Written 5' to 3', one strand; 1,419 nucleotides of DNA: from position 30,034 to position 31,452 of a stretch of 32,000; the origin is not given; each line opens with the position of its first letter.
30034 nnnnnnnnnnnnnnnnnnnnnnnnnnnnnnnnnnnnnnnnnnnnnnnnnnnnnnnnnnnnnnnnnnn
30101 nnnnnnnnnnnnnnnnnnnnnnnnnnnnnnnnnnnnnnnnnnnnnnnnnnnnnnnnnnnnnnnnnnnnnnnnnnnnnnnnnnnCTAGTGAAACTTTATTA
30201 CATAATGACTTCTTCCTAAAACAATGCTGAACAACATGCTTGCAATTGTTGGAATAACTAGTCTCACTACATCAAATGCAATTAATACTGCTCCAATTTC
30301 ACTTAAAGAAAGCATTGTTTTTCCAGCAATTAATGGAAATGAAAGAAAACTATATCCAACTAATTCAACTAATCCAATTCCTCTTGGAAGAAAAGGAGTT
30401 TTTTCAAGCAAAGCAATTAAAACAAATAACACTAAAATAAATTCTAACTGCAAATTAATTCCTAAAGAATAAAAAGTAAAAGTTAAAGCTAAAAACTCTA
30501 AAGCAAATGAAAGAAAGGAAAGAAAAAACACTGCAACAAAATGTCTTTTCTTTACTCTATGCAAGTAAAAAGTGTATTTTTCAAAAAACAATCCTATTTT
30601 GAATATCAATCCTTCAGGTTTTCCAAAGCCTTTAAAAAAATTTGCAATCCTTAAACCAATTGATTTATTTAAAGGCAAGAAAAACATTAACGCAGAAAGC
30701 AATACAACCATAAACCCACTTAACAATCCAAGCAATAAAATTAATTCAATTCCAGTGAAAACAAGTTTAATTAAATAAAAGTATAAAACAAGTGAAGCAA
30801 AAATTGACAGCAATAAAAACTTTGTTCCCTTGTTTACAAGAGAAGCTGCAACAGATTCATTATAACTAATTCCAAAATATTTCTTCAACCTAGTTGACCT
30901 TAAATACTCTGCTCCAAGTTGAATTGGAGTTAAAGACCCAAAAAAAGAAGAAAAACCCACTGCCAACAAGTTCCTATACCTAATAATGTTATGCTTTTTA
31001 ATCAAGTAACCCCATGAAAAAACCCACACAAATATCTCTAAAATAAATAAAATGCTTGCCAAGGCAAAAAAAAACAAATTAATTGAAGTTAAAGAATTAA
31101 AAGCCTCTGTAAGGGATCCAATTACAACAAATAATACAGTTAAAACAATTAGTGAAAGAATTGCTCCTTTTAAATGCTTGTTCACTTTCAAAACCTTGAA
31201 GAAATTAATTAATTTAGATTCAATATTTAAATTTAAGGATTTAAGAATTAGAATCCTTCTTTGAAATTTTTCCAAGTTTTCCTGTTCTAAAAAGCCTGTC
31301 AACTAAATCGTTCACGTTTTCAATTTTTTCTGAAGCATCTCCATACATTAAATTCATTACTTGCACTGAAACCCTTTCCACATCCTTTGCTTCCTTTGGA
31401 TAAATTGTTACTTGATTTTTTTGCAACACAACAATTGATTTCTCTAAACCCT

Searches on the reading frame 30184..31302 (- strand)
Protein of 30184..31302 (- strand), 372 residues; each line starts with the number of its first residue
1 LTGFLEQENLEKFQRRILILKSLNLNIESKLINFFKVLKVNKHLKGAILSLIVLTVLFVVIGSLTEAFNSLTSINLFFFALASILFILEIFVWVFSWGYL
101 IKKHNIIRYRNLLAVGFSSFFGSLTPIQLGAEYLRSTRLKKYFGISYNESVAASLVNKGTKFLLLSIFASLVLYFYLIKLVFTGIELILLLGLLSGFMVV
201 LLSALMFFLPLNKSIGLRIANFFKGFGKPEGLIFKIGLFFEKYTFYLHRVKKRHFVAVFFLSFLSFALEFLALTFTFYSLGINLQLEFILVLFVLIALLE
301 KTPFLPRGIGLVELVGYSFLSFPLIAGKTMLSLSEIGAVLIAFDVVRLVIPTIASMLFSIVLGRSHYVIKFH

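Call 15: find_encoding_contigs(protein=window:30184-31302:-, flank=6000, max_places=10)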
Protein window:30184-31302:- (372 aa): no gene with exactly this product is on record in the collection.

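Call 50: find_encoding_contigs(protein=window:30187-31185:-, flank=6000)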
Protein seq(333 aa) (333 aa): 2 contigs read that carry it; 2 places shown.
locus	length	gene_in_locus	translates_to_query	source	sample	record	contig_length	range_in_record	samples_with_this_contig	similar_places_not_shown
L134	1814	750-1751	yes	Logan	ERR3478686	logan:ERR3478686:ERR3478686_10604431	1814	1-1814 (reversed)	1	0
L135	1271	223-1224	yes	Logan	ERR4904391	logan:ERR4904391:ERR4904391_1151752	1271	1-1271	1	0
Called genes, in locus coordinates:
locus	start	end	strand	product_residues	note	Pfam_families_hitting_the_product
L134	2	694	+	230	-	?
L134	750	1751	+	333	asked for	PF03706:LPG_synthase_TM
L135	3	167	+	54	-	?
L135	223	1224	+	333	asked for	PF03706:LPG_synthase_TM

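Call 72: search_protein_families(library=pfam, proteins=[window:30184-31185:-], max_evalue=0.001)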
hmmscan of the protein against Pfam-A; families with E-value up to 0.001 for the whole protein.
window:30184-31185:- (333 aa): 1 family
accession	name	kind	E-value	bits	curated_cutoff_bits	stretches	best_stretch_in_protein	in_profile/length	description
PF03706.18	LPG_synthase_TM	-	7.1e-21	75.4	33.4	1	9-282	2-274/302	Lysylphosphatidylglycerol synthase TM region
